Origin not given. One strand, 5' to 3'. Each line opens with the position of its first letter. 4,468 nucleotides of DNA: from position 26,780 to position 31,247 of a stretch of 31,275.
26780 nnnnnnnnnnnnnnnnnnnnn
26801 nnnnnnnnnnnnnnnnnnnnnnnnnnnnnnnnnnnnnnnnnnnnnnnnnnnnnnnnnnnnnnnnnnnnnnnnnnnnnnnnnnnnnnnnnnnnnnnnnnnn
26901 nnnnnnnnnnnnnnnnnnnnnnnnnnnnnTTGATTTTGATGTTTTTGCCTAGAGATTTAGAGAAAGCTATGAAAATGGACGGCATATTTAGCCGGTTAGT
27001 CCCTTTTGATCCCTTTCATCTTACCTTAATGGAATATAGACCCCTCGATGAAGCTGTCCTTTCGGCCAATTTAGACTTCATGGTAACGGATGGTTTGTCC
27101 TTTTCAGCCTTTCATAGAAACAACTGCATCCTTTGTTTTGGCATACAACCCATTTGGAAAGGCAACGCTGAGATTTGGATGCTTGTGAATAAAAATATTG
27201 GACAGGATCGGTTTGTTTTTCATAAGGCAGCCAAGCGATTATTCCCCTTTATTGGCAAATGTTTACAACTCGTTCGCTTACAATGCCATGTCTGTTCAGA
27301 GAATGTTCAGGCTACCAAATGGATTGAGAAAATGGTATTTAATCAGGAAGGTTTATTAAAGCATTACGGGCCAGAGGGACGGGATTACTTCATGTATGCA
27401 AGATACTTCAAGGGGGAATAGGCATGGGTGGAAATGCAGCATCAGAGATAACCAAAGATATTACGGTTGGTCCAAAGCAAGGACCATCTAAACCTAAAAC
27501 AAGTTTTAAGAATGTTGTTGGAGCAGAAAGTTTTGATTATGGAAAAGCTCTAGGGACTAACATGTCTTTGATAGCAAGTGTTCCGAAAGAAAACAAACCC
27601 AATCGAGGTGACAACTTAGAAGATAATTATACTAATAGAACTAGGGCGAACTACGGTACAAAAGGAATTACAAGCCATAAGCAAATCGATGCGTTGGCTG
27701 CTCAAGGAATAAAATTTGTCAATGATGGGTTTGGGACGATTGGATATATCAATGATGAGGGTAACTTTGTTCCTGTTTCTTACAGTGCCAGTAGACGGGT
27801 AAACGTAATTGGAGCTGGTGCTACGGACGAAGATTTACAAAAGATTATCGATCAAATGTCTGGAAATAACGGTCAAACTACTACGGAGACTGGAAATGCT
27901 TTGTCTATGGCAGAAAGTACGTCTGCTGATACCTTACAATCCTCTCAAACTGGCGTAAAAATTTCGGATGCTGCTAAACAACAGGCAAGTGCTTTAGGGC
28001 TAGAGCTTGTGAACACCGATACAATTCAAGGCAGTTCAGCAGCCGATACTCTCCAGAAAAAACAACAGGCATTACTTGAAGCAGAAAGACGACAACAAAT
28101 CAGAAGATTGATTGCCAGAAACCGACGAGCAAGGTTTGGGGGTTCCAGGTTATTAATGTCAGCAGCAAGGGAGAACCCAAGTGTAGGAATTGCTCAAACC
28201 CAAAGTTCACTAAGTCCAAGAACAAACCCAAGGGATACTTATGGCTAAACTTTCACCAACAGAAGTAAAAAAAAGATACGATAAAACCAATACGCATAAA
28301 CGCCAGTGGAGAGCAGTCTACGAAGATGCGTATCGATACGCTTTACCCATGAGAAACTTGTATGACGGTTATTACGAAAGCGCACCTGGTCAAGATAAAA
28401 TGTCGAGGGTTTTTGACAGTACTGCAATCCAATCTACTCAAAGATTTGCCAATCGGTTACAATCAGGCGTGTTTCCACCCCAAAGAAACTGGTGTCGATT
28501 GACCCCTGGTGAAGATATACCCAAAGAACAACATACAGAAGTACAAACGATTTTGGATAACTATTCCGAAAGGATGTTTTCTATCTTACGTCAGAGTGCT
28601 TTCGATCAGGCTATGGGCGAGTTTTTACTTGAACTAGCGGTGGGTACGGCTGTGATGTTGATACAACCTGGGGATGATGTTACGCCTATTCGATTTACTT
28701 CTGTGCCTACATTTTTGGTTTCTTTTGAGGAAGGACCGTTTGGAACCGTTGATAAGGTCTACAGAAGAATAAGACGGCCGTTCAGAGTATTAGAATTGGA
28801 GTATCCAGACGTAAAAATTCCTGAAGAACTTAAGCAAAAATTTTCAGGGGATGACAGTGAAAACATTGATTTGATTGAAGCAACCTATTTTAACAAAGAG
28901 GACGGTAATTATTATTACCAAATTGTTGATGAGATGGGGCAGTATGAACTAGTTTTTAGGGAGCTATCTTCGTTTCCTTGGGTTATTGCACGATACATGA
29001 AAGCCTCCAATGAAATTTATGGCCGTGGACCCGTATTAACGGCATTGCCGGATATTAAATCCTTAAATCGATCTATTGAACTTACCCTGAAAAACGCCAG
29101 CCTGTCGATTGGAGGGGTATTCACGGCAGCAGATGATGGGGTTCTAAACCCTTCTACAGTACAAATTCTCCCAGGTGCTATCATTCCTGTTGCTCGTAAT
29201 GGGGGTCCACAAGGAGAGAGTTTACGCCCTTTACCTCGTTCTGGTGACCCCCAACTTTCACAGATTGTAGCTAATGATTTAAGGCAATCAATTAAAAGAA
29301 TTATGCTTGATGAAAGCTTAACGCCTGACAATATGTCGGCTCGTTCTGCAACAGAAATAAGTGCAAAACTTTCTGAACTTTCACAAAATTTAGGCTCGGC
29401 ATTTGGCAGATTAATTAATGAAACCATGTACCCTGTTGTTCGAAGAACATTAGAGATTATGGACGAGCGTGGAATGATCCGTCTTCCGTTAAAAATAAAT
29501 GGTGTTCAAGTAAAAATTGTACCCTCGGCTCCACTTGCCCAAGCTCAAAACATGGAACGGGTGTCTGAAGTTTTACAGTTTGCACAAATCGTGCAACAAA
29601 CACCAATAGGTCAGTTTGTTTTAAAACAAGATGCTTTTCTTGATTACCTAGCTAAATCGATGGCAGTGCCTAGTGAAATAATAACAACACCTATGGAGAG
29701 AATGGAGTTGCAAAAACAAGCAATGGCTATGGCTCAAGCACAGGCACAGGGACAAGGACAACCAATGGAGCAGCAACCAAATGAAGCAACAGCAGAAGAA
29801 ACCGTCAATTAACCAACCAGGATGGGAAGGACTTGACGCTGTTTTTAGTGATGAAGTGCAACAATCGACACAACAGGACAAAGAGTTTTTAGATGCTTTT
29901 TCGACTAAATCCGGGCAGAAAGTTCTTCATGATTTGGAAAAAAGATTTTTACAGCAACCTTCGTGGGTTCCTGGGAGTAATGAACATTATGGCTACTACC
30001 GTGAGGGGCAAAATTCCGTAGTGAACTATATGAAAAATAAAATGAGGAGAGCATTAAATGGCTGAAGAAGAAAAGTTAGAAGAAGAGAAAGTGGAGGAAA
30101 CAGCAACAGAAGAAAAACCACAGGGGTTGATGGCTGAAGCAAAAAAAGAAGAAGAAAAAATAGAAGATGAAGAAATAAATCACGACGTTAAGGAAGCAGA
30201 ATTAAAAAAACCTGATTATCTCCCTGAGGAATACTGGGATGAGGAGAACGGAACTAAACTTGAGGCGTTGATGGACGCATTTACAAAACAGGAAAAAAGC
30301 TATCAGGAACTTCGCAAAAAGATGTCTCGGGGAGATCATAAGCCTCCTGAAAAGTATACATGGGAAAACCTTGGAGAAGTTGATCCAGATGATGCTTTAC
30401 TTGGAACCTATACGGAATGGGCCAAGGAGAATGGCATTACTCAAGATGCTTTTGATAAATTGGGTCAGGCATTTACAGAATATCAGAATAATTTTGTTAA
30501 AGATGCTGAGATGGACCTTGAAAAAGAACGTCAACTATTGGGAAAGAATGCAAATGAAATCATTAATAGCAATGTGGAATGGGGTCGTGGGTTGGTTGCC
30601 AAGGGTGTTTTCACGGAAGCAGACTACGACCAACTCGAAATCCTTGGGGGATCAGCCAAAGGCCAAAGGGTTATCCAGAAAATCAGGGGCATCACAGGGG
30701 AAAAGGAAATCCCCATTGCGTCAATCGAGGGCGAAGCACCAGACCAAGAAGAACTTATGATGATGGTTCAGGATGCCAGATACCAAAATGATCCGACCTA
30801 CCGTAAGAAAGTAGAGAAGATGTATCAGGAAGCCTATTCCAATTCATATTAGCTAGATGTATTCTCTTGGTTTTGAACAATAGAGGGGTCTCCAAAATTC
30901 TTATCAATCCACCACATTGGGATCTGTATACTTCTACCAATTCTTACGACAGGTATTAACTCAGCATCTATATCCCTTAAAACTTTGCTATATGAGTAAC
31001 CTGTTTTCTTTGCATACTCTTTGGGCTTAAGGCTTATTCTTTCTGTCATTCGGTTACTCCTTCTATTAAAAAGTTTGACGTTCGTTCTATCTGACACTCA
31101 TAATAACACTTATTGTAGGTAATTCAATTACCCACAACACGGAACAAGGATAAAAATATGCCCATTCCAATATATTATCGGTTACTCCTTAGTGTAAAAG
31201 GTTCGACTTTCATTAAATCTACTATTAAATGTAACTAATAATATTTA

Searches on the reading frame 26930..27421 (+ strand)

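Call 56: search_protein_families(library=phrogs, proteins=[window:26930-27421:+], max_evalue=0.01)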
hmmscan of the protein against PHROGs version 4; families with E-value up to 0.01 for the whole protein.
window:26930-27421:+ (163 aa): 2 families
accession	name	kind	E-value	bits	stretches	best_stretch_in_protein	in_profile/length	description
phrog_4177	-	unknown function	5.9e-18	66.3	1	23-159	3-142/143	-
phrog_308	-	head and packaging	5e-06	27.8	1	55-156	48-146/151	internal virion protein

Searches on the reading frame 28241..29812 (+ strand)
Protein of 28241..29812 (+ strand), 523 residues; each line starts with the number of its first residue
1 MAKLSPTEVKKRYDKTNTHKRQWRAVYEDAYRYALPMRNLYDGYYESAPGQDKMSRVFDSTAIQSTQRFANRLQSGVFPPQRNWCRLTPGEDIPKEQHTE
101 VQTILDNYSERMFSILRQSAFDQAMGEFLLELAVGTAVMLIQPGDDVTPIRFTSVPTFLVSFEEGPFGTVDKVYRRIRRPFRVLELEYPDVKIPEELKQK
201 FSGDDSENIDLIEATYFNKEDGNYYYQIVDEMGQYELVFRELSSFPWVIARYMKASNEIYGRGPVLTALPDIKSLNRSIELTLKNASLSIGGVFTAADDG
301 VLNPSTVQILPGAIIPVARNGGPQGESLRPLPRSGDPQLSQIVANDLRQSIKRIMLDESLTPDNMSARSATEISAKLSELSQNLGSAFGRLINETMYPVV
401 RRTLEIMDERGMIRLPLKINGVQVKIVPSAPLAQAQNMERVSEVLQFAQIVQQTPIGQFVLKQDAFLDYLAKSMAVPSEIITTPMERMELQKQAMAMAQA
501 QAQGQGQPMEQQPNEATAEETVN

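Call 28: search_protein_families(library=pfam, proteins=[window:28241-29812:+], max_evalue=0.01)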
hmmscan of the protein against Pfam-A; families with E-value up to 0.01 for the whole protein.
window:28241-29812:+ (523 aa): 1 family
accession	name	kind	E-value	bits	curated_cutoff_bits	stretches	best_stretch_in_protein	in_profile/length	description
PF12236.14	Head-tail_con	-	1.1e-94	318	27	1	7-481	2-489/489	Bacteriophage head to tail connecting protein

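Call 29: search_dna_similar(query=window:28241-29812:+, collection=phages, mode=protein, max_rows=25, max_evalue=1e-20)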
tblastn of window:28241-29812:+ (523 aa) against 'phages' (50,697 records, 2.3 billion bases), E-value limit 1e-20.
Records with a match: 110; places in all: 110; records where one place covers at least 80% of the query: 110.
Best place of each record, by identity: <60% 110.
By first word of the organism name: Vibrio 69; Pelagibacter 23; Acinetobacter 4; Ralstonia 3; Yersinia 3; Dunaliella 2; Alteromonas 2; Methylophilales 1; Bacteriophage 1; Alcaligenes 1; and 1 more.
By host as written in the record: - 65; Candidatus Pelagibacter ubique HTCC1062 14; Candidatus Pelagibacter sp. HTCC1062 4; Candidadtus Pelagibacter sp. HTCC1062 2; Vibrio lentus 2; Candidatus Pelagibacter sp. FZCC0015 2; Vibrio splendidus 2; Dunaliella viridis var. palmelloides Teodoresco (Chlorophyta) 2; and 15 more.
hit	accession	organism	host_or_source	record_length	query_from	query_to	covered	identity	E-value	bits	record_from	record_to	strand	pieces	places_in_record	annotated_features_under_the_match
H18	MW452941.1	Methylophilales phage MEP301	Methylophilales bacterium FZCC2181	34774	1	487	93%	58.1%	0e+0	610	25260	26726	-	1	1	head-tail connector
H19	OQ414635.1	Pelagibacter phage EXVC031P Hodr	Candidadtus Pelagibacter sp. HTCC1062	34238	5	484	92%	35.8%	6e-95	322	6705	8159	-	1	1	hypothetical protein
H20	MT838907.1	Bacteriophage sp.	human fecal samples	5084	11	481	90%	30.1%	1e-64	233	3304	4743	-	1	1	record has no annotation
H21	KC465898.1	Pelagibacter phage HTVC010P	Candidatus Pelagibacter ubique HTCC1062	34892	12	483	90%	27.7%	4e-40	161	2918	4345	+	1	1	head-tail connector protein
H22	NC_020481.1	Pelagibacter phage HTVC010P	Candidatus Pelagibacter ubique HTCC1062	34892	12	483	90%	27.7%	4e-40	161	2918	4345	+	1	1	head-tail adaptor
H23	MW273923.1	Pelagibacter phage HTVC035P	Candidatus Pelagibacter sp. HTCC1062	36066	1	481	92%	26.8%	1e-36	151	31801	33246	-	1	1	head-tail connector | hypothetical protein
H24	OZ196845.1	Vibrio phage PG9A-2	Seawater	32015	11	480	90%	27.2%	5e-46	179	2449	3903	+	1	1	head-tail adaptor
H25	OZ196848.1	Vibrio phage PG9A-1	Seawater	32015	11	480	90%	27.2%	5e-46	179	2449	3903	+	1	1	head-tail adaptor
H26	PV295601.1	Vibrio phage vB_VibP_ZCVPP1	Vibrio parahaemolyticus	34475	1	444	85%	28.8%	2e-49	188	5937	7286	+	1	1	DNA replication and packaging protein | hypothetical protein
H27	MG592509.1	Vibrio phage 1.138.O._10N.261.48.A1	Vibrio lentus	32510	11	480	90%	27.0%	2e-45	177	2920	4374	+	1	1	head-to-tail joining protein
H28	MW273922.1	Pelagibacter phage HTVC034P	Candidatus Pelagibacter sp. HTCC1062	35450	1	483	92%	26.3%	3e-37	152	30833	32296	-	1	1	head-tail connector | hypothetical protein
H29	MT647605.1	Pelagibacter phage Lederberg EXVC029P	Candidatus Pelagibacter ubique HTCC1062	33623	11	481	90%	26.7%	1e-37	154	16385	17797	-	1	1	putative head-tail connector protein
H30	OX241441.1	Vibrio phage 22O28-1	Oyster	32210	9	480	90%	26.6%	1e-44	175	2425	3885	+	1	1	head-tail connector protein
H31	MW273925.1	Pelagibacter phage HTVC203P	Candidatus Pelagibacter sp. FZCC0015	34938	1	481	92%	26.0%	7e-36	149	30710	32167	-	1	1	head-tail connector | hypothetical protein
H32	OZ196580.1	Vibrio phage K411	Seawater and oysters mix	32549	9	480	90%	26.4%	2e-44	174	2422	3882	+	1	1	head-tail adaptor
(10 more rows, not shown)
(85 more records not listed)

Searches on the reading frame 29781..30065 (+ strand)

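Call 56: search_protein_families(library=phrogs, proteins=[window:29781-30065:+], max_evalue=0.01)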
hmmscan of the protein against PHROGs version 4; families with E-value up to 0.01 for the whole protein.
window:29781-30065:+ (94 aa): 2 families
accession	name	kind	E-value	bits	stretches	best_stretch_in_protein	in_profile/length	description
phrog_5977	-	unknown function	1.3e-08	35.7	1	29-92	11-73/86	-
phrog_4970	-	unknown function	1.5e-05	25.4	1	46-90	15-58/61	-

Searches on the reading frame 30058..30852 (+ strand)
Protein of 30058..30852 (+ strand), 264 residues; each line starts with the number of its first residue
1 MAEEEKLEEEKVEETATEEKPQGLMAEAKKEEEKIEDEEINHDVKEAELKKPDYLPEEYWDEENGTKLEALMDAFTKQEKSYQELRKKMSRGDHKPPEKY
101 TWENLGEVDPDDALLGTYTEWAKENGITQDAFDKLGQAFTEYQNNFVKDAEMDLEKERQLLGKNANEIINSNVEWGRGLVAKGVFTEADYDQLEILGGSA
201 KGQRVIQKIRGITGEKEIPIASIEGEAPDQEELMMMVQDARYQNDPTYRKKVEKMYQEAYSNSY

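Call 56: search_protein_families(library=phrogs, proteins=[window:30058-30852:+], max_evalue=0.01)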
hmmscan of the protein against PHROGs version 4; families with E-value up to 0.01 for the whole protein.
window:30058-30852:+ (264 aa): 3 families
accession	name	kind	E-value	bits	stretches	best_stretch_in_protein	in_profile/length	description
phrog_458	-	other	0.0025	18.8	1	77-156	69-149/246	protease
phrog_3742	-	unknown function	0.0075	17.2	0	15-159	24-176/287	-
phrog_1052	-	head and packaging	0.0076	17.1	1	229-254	261-286/293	head assembly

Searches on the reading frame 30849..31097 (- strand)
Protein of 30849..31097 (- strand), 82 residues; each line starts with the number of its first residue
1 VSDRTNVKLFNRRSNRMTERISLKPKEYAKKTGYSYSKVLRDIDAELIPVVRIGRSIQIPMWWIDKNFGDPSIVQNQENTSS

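Call 28: search_protein_families(library=pfam, proteins=[window:30849-31097:-], max_evalue=0.01)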
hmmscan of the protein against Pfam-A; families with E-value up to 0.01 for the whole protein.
window:30849-31097:- (82 aa): 0 families

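Call 56: search_protein_families(library=phrogs, proteins=[window:30849-31097:-], max_evalue=0.01)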
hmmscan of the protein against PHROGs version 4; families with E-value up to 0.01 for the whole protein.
window:30849-31097:- (82 aa): 0 families

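Call 57: search_protein_families(library=ncbifam, proteins=[window:30849-31097:-], max_evalue=0.1)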
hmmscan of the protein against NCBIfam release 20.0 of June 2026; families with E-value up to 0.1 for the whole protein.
window:30849-31097:- (82 aa): 1 family
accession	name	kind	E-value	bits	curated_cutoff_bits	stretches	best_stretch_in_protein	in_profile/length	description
TIGR01764.1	excise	domain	0.019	15.3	28.8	1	25-60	4-39/49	excisionase family DNA-binding protein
